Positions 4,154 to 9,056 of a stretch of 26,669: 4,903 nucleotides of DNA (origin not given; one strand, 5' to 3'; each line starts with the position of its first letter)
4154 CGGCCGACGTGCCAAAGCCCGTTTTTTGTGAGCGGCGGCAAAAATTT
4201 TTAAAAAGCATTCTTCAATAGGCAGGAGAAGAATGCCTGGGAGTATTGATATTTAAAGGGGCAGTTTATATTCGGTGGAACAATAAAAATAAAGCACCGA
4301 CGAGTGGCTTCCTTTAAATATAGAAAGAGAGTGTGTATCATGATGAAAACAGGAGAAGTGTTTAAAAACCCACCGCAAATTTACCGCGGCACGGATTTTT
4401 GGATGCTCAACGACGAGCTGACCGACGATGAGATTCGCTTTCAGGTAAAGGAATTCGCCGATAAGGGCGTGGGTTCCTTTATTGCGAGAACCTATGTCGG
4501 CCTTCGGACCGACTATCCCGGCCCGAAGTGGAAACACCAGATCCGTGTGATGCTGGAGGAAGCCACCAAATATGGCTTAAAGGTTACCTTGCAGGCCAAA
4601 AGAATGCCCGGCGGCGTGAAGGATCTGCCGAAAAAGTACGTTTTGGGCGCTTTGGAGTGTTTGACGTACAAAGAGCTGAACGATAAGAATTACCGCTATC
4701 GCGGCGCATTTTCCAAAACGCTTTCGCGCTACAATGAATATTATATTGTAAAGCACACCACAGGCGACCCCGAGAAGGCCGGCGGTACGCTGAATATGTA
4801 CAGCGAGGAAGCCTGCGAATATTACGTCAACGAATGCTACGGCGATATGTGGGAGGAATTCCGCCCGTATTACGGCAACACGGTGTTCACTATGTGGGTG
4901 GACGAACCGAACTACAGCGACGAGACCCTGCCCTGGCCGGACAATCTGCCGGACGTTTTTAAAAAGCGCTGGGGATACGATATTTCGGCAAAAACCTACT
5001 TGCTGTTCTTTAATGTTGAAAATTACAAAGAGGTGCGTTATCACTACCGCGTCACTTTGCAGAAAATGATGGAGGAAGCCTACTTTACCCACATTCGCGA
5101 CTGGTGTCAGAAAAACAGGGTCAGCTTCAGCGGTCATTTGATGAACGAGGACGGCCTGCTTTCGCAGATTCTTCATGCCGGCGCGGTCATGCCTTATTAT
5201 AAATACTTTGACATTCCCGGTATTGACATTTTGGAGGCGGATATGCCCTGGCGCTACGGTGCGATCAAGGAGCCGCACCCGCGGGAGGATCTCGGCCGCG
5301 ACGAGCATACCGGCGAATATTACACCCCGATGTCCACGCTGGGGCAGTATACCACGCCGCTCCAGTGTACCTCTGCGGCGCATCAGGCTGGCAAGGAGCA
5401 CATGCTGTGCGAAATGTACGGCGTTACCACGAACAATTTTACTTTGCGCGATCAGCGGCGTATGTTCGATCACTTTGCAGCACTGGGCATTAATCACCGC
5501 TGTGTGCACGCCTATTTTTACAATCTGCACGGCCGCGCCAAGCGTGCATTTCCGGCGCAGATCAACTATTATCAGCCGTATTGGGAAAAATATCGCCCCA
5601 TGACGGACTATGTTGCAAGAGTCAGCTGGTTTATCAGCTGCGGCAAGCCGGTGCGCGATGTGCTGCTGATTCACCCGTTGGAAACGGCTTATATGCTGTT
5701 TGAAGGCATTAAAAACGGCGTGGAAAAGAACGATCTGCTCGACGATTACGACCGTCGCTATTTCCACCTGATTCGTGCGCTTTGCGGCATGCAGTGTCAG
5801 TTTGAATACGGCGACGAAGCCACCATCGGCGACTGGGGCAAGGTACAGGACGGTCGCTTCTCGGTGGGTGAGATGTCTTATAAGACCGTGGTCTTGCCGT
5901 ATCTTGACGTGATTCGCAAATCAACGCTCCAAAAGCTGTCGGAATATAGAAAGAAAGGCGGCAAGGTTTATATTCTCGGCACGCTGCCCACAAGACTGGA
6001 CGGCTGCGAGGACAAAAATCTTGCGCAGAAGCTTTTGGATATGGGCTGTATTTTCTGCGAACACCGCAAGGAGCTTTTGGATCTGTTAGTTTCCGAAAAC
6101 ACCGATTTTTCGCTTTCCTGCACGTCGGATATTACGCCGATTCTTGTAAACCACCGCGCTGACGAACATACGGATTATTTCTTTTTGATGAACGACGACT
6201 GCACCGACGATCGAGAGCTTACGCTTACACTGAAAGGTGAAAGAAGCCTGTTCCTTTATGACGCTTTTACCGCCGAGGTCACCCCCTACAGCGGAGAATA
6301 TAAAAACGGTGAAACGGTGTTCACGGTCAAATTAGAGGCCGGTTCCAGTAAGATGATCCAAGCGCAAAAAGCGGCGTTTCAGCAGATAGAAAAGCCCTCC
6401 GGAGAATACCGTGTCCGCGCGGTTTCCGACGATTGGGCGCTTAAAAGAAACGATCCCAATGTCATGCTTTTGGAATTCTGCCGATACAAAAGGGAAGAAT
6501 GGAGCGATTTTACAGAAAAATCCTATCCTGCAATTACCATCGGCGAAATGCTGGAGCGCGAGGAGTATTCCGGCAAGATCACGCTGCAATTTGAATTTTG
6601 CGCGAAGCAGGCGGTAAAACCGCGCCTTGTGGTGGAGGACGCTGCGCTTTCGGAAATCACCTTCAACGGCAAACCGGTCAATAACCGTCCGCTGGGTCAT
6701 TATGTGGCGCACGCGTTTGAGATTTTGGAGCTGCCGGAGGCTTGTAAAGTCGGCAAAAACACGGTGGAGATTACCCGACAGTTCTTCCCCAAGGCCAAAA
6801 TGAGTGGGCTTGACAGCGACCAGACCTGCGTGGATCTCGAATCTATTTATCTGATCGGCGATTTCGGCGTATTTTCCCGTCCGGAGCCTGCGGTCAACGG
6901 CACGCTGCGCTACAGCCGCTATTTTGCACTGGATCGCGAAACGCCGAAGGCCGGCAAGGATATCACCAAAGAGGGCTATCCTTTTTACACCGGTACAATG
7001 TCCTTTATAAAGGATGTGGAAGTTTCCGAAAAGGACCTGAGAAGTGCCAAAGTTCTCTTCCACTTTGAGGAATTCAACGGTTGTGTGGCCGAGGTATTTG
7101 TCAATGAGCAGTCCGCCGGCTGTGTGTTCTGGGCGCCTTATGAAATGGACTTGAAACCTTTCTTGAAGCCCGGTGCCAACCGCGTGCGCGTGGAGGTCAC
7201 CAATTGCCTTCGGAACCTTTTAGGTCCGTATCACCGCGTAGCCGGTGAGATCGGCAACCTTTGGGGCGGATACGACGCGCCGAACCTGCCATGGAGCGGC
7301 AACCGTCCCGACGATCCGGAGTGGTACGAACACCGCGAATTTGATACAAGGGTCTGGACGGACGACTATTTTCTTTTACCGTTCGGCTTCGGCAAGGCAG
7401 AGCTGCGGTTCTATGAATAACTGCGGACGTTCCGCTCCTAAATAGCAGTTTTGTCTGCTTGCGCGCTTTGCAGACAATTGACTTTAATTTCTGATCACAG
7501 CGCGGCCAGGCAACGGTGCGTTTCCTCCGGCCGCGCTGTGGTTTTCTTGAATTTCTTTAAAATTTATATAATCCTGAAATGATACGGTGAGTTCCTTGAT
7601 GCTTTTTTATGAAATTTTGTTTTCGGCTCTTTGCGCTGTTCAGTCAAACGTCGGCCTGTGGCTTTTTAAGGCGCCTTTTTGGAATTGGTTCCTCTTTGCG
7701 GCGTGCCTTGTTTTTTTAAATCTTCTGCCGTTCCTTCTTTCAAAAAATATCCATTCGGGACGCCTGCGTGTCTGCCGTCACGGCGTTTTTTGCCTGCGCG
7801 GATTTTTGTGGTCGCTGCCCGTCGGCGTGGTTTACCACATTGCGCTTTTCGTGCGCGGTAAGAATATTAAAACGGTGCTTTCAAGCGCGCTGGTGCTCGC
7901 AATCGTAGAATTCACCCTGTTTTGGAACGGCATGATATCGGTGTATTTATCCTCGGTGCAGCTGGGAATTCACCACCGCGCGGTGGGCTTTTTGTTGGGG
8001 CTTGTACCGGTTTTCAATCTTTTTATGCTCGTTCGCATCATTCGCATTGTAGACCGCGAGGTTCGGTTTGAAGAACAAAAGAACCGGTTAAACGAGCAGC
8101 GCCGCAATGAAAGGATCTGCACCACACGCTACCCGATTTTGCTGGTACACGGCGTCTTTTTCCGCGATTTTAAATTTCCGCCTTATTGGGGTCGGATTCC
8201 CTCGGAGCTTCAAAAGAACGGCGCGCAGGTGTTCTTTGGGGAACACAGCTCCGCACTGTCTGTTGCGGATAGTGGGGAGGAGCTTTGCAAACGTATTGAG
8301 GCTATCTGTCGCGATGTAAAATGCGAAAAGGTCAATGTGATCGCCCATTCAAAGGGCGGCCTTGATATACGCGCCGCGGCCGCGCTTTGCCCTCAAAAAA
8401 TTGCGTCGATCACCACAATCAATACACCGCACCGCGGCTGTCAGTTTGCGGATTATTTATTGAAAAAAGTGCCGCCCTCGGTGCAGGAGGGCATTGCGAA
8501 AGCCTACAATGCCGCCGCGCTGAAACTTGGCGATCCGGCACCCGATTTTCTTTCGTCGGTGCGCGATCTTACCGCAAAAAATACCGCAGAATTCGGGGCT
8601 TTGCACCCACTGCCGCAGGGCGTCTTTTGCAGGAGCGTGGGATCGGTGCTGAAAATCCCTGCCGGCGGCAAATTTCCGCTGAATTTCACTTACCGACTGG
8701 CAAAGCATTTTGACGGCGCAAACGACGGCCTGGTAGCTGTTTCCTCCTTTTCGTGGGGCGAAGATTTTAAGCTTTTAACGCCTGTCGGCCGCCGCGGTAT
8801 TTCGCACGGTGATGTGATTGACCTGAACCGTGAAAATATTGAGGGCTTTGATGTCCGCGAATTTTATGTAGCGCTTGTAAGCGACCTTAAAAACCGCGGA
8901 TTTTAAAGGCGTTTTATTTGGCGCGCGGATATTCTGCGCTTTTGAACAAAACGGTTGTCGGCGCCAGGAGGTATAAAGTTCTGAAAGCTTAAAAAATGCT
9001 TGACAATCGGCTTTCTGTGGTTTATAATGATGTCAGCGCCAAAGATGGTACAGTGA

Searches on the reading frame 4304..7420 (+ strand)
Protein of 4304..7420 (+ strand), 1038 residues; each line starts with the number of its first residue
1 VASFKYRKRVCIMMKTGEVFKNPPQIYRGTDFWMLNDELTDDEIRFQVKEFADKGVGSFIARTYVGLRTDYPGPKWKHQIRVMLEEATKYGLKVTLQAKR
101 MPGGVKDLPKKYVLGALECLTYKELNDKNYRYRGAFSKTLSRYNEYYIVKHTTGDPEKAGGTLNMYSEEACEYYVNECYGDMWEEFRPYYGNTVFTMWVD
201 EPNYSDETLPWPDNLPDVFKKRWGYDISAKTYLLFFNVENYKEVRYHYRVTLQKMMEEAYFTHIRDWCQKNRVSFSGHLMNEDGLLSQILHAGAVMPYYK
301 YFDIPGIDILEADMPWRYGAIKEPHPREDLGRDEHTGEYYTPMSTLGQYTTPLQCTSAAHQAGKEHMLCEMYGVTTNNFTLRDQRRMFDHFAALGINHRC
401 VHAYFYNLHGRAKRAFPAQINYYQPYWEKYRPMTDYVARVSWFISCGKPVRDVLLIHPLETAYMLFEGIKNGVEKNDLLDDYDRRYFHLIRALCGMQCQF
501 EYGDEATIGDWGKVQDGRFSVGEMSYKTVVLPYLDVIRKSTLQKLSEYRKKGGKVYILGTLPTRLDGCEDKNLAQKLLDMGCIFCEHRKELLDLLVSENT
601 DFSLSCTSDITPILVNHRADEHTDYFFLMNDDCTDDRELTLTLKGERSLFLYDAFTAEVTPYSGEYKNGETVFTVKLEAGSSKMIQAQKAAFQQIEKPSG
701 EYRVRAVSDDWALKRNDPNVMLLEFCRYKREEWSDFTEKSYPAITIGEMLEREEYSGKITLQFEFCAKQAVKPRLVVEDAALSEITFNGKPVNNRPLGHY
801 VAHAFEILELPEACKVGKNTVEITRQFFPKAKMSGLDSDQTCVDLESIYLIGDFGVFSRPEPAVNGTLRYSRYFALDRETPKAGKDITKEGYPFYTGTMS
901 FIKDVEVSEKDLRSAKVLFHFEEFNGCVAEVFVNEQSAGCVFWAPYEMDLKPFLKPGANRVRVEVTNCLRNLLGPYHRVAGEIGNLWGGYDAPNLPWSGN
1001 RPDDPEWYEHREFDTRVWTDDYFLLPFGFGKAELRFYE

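Call 11: search_protein_families(library=pfam, proteins=[window:4304-7420:+], max_evalue=0.01)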
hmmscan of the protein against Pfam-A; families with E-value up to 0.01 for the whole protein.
window:4304-7420:+ (1038 aa): 3 families
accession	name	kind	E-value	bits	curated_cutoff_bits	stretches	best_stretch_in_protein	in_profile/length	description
PF17132.9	Glyco_hydro_106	-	2.2e-15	56.7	29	2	355-633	433-710/743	alpha-L-rhamnosidase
PF02837.24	Glyco_hydro_2_N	-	1.2e-05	25.7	28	1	886-966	54-134/169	Glycosyl hydrolases family 2, sugar binding domain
PF22369.2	GLMA_2nd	-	0.0096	16.1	27.7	0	525-563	48-86/138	GLMA-like, second domain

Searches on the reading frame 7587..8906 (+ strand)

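Call 11: search_protein_families(library=pfam, proteins=[window:7587-8906:+], max_evalue=0.01)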
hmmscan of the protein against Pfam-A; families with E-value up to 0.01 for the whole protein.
window:7587-8906:+ (439 aa): 4 families
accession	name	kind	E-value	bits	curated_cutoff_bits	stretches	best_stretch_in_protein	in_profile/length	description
PF00561.26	Abhydrolase_1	-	1.7e-06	28.3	25.8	1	183-302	2-126/245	alpha/beta hydrolase fold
PF02089.21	Palm_thioest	-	4.3e-06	27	26.8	1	217-289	38-117/254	Palmitoyl protein thioesterase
PF24096.1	DUF7379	-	0.0022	18.4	33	1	185-289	2-119/191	Domain of unknown function (DUF7379)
PF05057.20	DUF676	-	0.0037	17.2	20.3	1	230-290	59-133/217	Putative serine esterase (DUF676)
